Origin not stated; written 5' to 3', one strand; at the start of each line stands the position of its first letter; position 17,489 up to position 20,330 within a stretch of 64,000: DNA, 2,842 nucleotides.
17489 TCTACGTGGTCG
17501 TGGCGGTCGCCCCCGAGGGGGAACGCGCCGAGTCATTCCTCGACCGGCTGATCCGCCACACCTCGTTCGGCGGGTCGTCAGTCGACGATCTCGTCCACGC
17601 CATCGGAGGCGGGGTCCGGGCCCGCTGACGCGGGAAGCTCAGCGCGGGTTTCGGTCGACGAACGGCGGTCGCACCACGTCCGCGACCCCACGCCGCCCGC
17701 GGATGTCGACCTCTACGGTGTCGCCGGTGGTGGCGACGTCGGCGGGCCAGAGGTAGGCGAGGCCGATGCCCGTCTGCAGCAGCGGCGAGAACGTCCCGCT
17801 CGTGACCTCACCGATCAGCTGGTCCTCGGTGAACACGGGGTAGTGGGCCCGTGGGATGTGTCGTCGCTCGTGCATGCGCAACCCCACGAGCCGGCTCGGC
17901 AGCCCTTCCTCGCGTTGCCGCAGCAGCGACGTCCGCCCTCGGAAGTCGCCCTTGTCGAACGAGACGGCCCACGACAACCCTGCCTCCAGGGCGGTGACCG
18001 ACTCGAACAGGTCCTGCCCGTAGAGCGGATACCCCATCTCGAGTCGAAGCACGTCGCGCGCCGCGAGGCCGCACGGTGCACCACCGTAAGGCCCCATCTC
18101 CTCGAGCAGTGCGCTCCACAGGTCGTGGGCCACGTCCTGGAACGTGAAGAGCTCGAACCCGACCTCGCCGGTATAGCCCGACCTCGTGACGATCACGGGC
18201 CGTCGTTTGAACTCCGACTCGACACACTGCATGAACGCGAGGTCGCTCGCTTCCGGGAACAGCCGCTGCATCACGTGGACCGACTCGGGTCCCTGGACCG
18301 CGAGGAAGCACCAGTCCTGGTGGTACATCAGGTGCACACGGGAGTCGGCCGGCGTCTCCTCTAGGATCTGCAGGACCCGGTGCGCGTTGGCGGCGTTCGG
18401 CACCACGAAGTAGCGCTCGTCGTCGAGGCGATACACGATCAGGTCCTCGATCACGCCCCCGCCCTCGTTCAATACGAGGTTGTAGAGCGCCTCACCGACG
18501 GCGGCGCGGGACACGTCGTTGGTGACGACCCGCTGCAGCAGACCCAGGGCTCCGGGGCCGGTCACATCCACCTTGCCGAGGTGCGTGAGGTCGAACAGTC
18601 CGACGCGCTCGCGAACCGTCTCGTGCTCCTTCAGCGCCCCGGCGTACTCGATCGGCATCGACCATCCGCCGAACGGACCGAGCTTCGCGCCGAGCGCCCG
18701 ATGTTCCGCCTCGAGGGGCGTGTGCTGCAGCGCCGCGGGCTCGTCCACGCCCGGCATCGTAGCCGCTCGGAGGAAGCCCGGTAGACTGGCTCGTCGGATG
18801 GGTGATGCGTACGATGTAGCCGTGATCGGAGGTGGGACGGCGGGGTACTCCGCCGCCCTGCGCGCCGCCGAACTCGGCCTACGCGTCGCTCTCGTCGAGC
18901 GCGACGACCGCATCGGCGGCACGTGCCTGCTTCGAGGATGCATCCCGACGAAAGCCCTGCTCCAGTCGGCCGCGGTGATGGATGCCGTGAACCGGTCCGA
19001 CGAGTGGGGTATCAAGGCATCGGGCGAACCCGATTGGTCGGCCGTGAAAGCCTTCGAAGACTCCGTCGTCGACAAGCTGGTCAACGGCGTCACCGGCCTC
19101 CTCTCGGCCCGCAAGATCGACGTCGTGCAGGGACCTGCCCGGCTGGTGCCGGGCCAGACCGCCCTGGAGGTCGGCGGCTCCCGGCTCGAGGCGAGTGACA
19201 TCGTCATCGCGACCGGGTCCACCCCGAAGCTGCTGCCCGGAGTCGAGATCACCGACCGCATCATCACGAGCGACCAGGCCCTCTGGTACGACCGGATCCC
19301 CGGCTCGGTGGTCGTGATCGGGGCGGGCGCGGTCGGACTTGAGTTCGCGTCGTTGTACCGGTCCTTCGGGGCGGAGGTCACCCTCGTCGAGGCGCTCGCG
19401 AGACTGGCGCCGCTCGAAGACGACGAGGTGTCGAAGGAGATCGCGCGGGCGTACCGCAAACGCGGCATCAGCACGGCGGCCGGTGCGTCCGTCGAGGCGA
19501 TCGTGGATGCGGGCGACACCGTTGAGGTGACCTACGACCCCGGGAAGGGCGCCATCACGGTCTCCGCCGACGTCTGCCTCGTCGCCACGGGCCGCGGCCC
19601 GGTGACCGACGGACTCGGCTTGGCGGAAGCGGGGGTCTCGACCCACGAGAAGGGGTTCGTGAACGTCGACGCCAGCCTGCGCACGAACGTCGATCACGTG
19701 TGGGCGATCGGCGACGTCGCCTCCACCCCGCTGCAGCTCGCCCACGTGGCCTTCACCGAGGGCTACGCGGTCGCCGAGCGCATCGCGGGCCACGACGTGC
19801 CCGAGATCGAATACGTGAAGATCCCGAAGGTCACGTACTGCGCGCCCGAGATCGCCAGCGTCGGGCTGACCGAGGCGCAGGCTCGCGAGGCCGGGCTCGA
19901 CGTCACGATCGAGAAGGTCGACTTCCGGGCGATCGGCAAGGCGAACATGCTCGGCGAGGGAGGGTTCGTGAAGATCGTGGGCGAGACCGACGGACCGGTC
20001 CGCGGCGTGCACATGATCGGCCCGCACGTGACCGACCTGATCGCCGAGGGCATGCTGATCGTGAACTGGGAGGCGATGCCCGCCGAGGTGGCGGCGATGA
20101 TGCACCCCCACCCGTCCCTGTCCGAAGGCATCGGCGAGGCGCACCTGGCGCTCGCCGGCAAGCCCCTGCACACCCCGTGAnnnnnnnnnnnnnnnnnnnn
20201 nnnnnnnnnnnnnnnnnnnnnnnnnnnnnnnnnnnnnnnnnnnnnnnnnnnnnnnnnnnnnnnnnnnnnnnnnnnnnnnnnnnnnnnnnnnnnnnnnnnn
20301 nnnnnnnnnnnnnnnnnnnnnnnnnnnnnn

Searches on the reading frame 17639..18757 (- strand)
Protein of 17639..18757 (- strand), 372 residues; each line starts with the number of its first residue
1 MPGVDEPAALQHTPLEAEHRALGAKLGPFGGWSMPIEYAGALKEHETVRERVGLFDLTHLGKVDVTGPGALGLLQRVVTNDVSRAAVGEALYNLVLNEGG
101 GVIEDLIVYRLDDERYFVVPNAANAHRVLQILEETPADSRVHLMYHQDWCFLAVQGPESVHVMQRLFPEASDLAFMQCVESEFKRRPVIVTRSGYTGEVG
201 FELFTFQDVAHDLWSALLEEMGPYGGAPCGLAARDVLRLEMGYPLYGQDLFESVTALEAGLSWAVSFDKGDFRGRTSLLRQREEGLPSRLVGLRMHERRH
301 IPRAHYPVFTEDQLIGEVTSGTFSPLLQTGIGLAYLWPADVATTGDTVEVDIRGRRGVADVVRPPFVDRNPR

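Call 58: search_protein_families(library=ncbifam, proteins=[window:17639-18757:-], max_evalue=1e-10)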
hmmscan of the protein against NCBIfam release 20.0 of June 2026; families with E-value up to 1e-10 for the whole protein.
window:17639-18757:- (372 aa): 7 families
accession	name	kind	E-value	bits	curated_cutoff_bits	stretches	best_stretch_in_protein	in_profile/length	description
NF001567.0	PRK00389.1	subfamily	1.8e-123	412.1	300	1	10-370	3-356/359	glycine cleavage system aminomethyltransferase GcvT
TIGR00528.1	gcvT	equivalog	9.3e-101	337.3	235.85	1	10-368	1-361/362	glycine cleavage system aminomethyltransferase GcvT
NF010093.0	PRK13579.1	equivalog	2.8e-92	309.4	459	1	5-369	4-366/371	glycine cleavage system aminomethyltransferase GcvT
NF053776.1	TmaoDeMthMsil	equivalog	5.6e-57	193.8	1100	1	34-369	409-756/763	trimethylamine N-oxide demethylase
TIGR01372.1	soxA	subfamily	6.6e-54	183.1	1164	1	11-370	608-990/996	sarcosine oxidase subunit alpha family protein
NF009133.0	PRK12486.1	equivalog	1e-34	120.1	410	1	43-341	46-344/369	dimethylsulfoniopropionate demethylase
NF047633.1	SyrngDmethDesA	equivalog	4.6e-12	45.2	800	1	27-240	22-246/453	syringate O-demethylase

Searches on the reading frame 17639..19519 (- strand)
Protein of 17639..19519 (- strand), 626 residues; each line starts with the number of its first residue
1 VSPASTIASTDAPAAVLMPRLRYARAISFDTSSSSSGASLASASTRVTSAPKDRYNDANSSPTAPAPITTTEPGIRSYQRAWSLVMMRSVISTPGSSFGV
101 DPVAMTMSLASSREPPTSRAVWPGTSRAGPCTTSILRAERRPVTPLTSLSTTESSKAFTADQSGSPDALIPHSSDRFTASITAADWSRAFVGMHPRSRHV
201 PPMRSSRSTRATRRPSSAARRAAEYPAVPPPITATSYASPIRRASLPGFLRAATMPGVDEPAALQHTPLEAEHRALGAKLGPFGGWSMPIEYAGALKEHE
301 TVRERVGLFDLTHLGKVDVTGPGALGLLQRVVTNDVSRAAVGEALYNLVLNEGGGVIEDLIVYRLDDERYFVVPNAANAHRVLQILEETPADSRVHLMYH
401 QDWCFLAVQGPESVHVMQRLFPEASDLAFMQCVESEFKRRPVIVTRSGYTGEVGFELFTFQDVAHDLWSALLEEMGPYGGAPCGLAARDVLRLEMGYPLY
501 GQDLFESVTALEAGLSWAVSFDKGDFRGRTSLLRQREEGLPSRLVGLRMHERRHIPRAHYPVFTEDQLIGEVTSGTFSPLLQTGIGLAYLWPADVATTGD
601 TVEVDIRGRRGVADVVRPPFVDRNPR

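Call 9: search_protein_families(library=pfam, proteins=[window:17639-19519:-], max_evalue=0.01)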
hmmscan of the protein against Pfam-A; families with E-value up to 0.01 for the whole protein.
window:17639-19519:- (626 aa): 2 families
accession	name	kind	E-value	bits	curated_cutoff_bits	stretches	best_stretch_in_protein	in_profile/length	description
PF01571.26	GCV_T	-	1.4e-84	283.7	25.6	1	269-518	1-255/255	Aminomethyltransferase folate-binding domain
PF08669.17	GCV_T_C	-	1.3e-20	73.5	25.9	1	543-622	2-80/80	Glycine cleavage T-protein C-terminal barrel domain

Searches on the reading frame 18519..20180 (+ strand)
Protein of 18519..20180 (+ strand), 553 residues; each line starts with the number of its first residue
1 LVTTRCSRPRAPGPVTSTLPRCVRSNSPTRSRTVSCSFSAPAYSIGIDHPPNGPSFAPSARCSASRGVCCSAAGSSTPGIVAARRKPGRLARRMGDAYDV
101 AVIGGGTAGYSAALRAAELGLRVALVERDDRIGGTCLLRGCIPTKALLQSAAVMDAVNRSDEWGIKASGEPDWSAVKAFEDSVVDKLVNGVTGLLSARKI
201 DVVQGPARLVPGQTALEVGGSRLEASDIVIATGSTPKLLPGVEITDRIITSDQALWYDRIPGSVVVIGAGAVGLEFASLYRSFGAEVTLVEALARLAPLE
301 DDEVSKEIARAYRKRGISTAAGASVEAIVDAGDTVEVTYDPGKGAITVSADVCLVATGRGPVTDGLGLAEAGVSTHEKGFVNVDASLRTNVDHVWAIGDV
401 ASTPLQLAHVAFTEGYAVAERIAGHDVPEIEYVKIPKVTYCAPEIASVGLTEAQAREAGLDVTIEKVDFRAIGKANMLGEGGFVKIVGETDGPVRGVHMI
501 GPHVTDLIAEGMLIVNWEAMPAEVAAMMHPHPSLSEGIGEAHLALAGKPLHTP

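Call 8: search_protein_families(library=pfam, proteins=[window:18519-20180:+])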
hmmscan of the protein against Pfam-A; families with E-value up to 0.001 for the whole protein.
window:18519-20180:+ (553 aa): 16 families
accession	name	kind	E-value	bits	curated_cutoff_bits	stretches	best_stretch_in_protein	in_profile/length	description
PF07992.20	Pyr_redox_2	-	1.2e-68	232.1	26.1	1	98-415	1-291/291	Pyridine nucleotide-disulphide oxidoreductase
PF02852.28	Pyr_redox_dim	-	2e-28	99.2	25.3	1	435-541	1-109/110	Pyridine nucleotide-disulphide oxidoreductase, dimerisation domain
PF00070.33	Pyr_redox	-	6e-23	81.6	22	1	263-338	1-78/82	Pyridine nucleotide-disulphide oxidoreductase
PF13450.12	NAD_binding_8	-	1.8e-10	41.4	21.9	1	102-136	1-35/68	NAD(P)-binding Rossmann-like domain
PF12831.13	FAD_oxidored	-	2.1e-10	40.9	27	1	99-136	1-38/416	FAD dependent oxidoreductase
PF13738.12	Pyr_redox_3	-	2.1e-10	40.8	30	1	222-398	122-305/305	Pyridine nucleotide-disulphide oxidoreductase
PF01134.28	GIDA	-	3.3e-09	36.7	22.1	1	99-234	1-150/391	Glucose inhibited division protein A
PF00890.30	FAD_binding_2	-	1.3e-08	34.9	20.4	1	99-135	1-37/414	FAD binding domain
PF03486.20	HI0933_like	-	2.8e-08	33.9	50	1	99-137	2-40/244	HI0933-like protein Rossmann domain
PF01262.27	AlaDh_PNT_C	-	1.2e-07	31.9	23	0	261-295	28-63/214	Alanine dehydrogenase/PNT, C-terminal domain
PF02737.24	3HCDH_N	-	1.7e-07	31.7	22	0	264-325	2-63/180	3-hydroxyacyl-CoA dehydrogenase, NAD binding domain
PF01266.30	DAO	-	2.2e-07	31.2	27.9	1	99-135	1-38/353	FAD dependent oxidoreductase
PF01946.23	Thi4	-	5.4e-06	26.2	26.2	1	98-176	18-93/235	Thi4 family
PF01494.25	FAD_binding_3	-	7.5e-06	25.8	22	0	98-131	2-35/349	FAD binding domain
PF02826.25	2-Hacid_dh_C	-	6.3e-05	22.9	25.1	0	263-295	38-70/178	D-isomer specific 2-hydroxyacid dehydrogenase, NAD binding domain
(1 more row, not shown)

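Call 25: search_protein_families(library=ncbifam, proteins=[window:18798-20180:+], max_evalue=0.00001)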
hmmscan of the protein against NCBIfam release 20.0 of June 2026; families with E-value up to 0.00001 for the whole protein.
window:18798-20180:+ (460 aa): 79 families (the best 25 are shown)
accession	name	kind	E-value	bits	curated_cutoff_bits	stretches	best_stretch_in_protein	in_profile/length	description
TIGR01350.1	lipoamide_DH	equivalog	3.2e-139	464.6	408.8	1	5-458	2-460/461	dihydrolipoyl dehydrogenase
TIGR02053.1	MerA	equivalog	3e-93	313.3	454.45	1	5-451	1-452/465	mercury(II) reductase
NF004946.0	PRK06292.2-4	subfamily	3.1e-83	280.2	634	1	3-448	2-466/487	dihydrolipoyl dehydrogenase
NF004992.0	PRK06370.1-4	equivalog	5.3e-81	272.4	629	1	3-445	3-448/459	FAD-containing oxidoreductase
NF004776.0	PRK06116.1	equivalog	1.2e-80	271.8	480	1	3-443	3-444/450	glutathione-disulfide reductase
NF003585.0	PRK05249.1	equivalog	7.5e-79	265.5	465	1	4-444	6-449/464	Si-specific NAD(P)(+) transhydrogenase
NF005884.0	PRK07846.1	equivalog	1.1e-75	255.1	501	1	4-453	3-452/454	mycothione reductase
NF004947.0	PRK06292.2-5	equivalog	1.9e-74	251.2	592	1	4-452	3-458/474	dihydrolipoyl dehydrogenase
NF004943.0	PRK06292.2-1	equivalog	1.4e-73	248.2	432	1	4-449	3-452/456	dihydrolipoyl dehydrogenase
NF004991.0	PRK06370.1-3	subfamily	2.5e-72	244.1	620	1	3-447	34-482/509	FAD-containing oxidoreductase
TIGR01424.1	gluta_reduc_2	equivalog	3.2e-72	243.5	606.05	1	5-443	3-440/446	glutathione-disulfide reductase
NF004945.0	PRK06292.2-3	equivalog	7.1e-72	242.8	494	1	4-445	3-445/457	dihydrolipoyl dehydrogenase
NF005883.0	PRK07845.1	equivalog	9.9e-72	242.4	479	1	6-449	4-456/466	NAD(P)H-quinone dehydrogenase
TIGR03452.1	mycothione_red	equivalog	6.6e-68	229.6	635.65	1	4-452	2-452/452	mycothione reductase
NF004990.0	PRK06370.1-1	equivalog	1.1e-67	228.7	842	1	1-445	1-448/459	FAD-containing oxidoreductase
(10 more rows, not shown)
